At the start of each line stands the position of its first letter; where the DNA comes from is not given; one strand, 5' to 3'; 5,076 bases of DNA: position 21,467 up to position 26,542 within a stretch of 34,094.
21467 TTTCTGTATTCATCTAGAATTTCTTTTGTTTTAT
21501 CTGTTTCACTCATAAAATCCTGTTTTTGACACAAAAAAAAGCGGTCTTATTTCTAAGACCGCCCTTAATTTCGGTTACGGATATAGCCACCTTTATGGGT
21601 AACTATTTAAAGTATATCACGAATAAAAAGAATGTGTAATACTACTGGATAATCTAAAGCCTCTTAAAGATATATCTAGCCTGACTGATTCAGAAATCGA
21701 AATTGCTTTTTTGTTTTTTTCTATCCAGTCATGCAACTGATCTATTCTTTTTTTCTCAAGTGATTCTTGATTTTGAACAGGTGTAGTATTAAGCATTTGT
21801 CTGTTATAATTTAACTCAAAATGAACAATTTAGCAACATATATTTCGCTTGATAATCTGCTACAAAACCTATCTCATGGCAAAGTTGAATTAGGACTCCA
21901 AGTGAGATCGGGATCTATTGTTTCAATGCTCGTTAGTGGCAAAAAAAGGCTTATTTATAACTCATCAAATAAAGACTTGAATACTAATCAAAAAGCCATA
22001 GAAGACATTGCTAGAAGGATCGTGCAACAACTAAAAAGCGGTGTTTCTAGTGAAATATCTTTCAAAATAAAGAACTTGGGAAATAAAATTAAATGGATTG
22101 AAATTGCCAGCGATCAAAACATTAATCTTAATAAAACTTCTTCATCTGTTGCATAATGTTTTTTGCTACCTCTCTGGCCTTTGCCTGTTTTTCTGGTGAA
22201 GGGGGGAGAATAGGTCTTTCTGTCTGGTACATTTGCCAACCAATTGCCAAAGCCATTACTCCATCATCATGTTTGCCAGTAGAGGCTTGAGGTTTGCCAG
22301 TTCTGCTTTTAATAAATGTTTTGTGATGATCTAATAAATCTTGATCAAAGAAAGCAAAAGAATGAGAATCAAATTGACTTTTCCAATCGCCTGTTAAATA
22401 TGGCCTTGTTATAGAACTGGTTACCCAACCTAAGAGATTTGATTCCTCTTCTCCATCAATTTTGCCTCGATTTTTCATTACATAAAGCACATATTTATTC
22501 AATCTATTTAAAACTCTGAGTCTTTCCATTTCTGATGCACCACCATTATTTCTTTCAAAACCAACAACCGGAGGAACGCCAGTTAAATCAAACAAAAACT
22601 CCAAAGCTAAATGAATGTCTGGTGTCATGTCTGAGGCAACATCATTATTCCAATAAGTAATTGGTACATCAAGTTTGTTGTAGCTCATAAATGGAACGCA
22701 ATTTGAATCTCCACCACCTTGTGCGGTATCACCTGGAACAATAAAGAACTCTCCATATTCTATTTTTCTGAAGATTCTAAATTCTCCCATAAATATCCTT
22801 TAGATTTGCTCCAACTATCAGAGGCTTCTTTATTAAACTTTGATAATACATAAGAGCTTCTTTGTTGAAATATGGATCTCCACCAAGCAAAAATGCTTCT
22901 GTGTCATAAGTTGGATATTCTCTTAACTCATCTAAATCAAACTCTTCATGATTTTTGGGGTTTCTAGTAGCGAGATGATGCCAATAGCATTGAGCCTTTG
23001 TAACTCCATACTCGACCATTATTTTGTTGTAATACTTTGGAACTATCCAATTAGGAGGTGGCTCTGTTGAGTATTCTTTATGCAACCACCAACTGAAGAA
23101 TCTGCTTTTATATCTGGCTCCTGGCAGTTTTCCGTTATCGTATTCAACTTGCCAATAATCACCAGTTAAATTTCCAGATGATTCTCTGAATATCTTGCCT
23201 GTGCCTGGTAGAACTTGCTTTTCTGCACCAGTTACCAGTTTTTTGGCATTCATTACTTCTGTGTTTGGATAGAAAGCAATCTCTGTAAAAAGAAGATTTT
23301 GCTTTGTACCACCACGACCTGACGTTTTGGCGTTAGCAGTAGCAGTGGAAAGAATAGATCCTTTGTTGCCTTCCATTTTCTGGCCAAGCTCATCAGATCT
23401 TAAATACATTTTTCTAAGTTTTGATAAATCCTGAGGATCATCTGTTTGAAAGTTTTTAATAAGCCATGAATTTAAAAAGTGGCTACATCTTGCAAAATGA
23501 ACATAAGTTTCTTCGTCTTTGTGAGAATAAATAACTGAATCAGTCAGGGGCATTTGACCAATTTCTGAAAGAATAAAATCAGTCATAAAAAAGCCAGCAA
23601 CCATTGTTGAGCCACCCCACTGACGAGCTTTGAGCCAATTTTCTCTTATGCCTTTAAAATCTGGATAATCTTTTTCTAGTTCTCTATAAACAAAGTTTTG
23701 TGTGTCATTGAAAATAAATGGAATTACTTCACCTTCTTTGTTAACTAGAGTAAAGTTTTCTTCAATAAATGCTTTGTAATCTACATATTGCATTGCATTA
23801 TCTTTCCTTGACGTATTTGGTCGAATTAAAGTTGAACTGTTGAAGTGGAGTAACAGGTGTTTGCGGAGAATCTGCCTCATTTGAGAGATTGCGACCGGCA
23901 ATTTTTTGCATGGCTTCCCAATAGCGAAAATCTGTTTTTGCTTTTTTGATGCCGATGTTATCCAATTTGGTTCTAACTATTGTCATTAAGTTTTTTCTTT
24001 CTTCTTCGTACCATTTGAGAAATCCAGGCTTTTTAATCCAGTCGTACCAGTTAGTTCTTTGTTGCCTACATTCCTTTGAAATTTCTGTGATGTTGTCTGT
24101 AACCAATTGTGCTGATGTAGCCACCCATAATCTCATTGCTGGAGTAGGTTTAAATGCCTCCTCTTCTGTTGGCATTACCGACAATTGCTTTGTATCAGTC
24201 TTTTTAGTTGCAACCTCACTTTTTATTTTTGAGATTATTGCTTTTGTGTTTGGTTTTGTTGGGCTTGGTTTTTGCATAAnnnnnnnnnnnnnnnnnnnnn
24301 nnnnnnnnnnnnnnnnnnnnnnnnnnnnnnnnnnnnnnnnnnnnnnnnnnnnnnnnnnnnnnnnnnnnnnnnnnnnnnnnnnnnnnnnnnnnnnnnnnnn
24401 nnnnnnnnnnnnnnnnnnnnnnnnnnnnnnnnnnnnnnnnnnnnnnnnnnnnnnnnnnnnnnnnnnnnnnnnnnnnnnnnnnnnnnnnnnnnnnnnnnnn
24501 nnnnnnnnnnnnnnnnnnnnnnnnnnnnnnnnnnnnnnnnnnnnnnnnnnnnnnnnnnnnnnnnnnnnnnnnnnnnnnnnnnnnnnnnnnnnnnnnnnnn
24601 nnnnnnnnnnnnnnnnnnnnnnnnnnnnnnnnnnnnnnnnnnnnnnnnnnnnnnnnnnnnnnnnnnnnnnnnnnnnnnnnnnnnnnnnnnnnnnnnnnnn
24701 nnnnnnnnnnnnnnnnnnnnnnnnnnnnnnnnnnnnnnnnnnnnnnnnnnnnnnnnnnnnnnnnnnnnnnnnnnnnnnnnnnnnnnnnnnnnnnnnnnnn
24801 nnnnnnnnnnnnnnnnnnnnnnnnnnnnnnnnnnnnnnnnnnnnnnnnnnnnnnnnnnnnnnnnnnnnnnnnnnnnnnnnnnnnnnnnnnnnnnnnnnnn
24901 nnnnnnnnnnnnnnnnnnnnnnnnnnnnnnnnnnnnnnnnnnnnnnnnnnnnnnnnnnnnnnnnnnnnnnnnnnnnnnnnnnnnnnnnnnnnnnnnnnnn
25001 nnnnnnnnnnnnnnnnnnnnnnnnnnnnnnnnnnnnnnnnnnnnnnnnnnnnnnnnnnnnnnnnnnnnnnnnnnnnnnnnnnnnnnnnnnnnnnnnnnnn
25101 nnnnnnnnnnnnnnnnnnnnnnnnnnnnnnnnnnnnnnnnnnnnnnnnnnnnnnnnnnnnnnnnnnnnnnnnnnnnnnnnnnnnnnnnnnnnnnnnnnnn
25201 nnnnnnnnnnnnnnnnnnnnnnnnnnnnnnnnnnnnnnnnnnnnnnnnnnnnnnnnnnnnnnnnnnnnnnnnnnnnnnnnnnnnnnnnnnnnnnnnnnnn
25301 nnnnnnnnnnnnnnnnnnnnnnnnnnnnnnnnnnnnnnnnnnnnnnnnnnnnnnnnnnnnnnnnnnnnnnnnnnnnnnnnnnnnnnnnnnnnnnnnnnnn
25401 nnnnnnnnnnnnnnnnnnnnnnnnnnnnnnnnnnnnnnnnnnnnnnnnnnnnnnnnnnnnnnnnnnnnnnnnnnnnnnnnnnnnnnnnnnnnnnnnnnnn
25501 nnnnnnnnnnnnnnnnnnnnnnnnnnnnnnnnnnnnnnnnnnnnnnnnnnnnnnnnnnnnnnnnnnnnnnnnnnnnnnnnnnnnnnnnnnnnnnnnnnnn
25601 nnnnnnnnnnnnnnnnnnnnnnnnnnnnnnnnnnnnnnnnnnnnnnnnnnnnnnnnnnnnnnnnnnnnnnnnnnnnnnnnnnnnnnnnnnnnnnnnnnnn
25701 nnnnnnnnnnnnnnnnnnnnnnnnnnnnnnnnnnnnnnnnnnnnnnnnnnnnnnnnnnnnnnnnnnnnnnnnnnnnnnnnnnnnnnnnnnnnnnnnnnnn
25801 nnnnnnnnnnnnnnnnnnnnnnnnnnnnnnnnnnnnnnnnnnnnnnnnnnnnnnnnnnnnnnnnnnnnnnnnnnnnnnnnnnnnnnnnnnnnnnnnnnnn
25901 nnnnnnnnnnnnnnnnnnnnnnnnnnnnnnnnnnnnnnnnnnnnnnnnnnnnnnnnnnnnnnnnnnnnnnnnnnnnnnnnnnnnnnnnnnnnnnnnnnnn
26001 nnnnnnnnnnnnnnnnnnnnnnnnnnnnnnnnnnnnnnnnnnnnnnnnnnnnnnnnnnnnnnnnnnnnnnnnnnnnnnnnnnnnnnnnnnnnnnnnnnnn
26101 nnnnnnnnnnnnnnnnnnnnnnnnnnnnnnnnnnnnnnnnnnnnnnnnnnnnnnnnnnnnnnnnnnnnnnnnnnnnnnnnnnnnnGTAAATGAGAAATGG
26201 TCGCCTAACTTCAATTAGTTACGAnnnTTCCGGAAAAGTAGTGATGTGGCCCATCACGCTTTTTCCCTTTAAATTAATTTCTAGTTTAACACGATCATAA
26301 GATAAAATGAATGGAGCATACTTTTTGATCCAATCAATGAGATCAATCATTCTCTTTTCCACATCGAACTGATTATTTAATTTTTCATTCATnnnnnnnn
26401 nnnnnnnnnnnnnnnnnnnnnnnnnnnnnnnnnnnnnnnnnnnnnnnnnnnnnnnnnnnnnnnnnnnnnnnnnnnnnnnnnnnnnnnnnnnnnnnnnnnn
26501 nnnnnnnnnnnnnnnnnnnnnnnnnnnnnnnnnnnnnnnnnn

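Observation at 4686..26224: Six copies of a conserved 'CGTAAC box + GC hairpin + U-tract' element sit directly in front of every late gene block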

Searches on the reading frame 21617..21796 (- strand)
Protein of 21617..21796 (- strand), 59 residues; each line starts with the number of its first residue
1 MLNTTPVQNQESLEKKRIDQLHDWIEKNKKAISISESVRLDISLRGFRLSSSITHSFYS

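Call 15: search_protein_families(library=pfam, proteins=[window:21617-21796:-], max_evalue=0.01)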
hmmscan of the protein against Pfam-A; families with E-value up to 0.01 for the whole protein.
window:21617-21796:- (59 aa): 0 families

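Call 31: search_protein_families(library=phrogs, proteins=[window:21617-21796:-], max_evalue=0.01)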
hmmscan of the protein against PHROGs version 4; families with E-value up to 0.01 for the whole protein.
window:21617-21796:- (59 aa): 0 families

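Call 57: search_protein_families(library=pfam, proteins=[window:21620-21796:-], max_evalue=10)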
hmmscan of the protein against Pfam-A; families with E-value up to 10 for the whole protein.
seq(59 aa): 1 family
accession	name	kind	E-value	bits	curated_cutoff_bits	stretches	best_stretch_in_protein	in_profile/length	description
PF20417.3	Gemin6_C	-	0.14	12.3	33.4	1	10-35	9-33/80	Gemin6 C-terminal domain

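Call 58: search_protein_families(library=phrogs, proteins=[window:21620-21796:-], max_evalue=10)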
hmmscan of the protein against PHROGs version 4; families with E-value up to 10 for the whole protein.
seq(59 aa): 0 families

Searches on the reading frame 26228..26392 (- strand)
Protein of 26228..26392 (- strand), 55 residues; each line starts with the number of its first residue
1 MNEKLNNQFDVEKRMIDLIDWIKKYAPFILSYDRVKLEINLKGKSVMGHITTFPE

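Call 57: search_protein_families(library=pfam, proteins=[window:26228-26392:-], max_evalue=10)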
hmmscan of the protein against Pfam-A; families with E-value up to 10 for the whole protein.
seq(55 aa): 0 families

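Call 58: search_protein_families(library=phrogs, proteins=[window:26228-26392:-], max_evalue=10)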
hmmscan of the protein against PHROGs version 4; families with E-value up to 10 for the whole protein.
seq(55 aa): 1 family
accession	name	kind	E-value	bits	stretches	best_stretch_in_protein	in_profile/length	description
phrog_27225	-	unknown function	0.1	13.5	1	17-47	38-68/158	-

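Call 89: predict_structure(alignment_id=A7)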
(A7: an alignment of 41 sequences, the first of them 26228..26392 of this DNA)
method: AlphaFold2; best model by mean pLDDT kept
length: 55 residues; sequences in the alignment: 41
mean_pLDDT: 71.8   pTM: 0.51
mean pLDDT of the five models: 71.8, 69.4, 69.1, 64.2, 63.3
residues with pLDDT >= 90: 0; 70-90: 33; 50-70: 21; < 50: 1
segments of 3 or more residues with pLDDT < 50: none
pLDDT, mean of each block of 10 residues (from residue 1): 62 85 78 71 70 57
secondary structure, 60 per line:
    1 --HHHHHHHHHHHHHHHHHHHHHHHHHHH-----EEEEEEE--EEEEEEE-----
elements in order: H3-29 E35-41 E44-50

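Call 91: fold_search(model_id=the predicted structure, library=pdb)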
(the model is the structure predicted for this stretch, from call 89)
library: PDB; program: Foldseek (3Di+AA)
matches with E <= 10: 83; with E <= 0.001: 0
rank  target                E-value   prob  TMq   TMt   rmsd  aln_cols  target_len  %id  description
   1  7xqc_C                1.5e+00  0.23  0.42  0.08   2.9        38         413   21  Crystal structure of N-terminal domain of Rv2908c fused with Maltose Binding Protein (MBP) (released 2023-05-17)
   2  7xqc_A                2.2e+00  0.15  0.39  0.08   3.6        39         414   20  Crystal structure of N-terminal domain of Rv2908c fused with Maltose Binding Protein (MBP) (released 2023-05-17)
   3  7x1n_C                2.6e+00  0.18  0.47  0.33   4.3        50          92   24  Crystal structure of MEF2D-MRE complex (released 2022-05-25)
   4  7x1n_D                3.2e+00  0.16  0.47  0.33   4.3        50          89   24  Crystal structure of MEF2D-MRE complex (released 2022-05-25)
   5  6wt5_C                3.9e+00  0.06  0.24  0.11  11.2        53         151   11  Structure of a bacterial STING receptor from Capnocytophaga granulosa (released 2020-09-09)
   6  2kjp_MODEL_1_A        5.1e+00  0.06  0.31  0.20   6.3        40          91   28  Solution structure of protein YlbL (BSU15050) from Bacillus subtilis, Northeast Structural Genomics Consortium (released 2009-08-25)
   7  4ucc_A                5.1e+00  0.06  0.25  0.07   2.2        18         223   17  N-terminal globular domain of the RSV Nucleoprotein in complex with the Nucleoprotein Phosphoprotein interaction inhib (released 2015-08-19)
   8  4ucc_B                5.1e+00  0.06  0.25  0.07   2.1        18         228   17  N-terminal globular domain of the RSV Nucleoprotein in complex with the Nucleoprotein Phosphoprotein interaction inhib (released 2015-08-19)
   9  4uca_B                5.1e+00  0.05  0.25  0.08   3.6        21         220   19  N-terminal globular domain of the RSV Nucleoprotein in complex with C- terminal peptide of the Phosphoprotein (released 2015-08-19)
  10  6vlz_r                5.5e+00  0.08  0.30  0.12   2.5        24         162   21  Structure of the human mitochondrial ribosome-EF-G1 complex (ClassI) (released 2020-08-05)
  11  4uca_A                5.5e+00  0.04  0.24  0.07   2.2        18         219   17  N-terminal globular domain of the RSV Nucleoprotein in complex with C- terminal peptide of the Phosphoprotein (released 2015-08-19)
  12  4ucd_A                5.5e+00  0.04  0.25  0.07   2.2        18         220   17  N-terminal globular domain of the RSV Nucleoprotein in complex with the Nucleoprotein Phosphoprotein interaction inhib (released 2015-08-19)
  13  8xuj_B                5.5e+00  0.03  0.24  0.04   2.6        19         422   21  Structure of beta-1,2-glucanase from Endozoicomonas elysicola (EeSGL1, ligand-free) (released 2025-01-22)
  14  7wuq_A                6.3e+00  0.09  0.47  0.13  13.6        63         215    5  Tethered peptide activation mechanism of adhesion GPCRs ADGRG2 and ADGRG4 (released 2022-04-27)
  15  7qtt_Y                6.3e+00  0.09  0.47  0.10  13.1        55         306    7  Structural organization of a late activated human spliceosome (Baqr, core region) (released 2023-05-10)
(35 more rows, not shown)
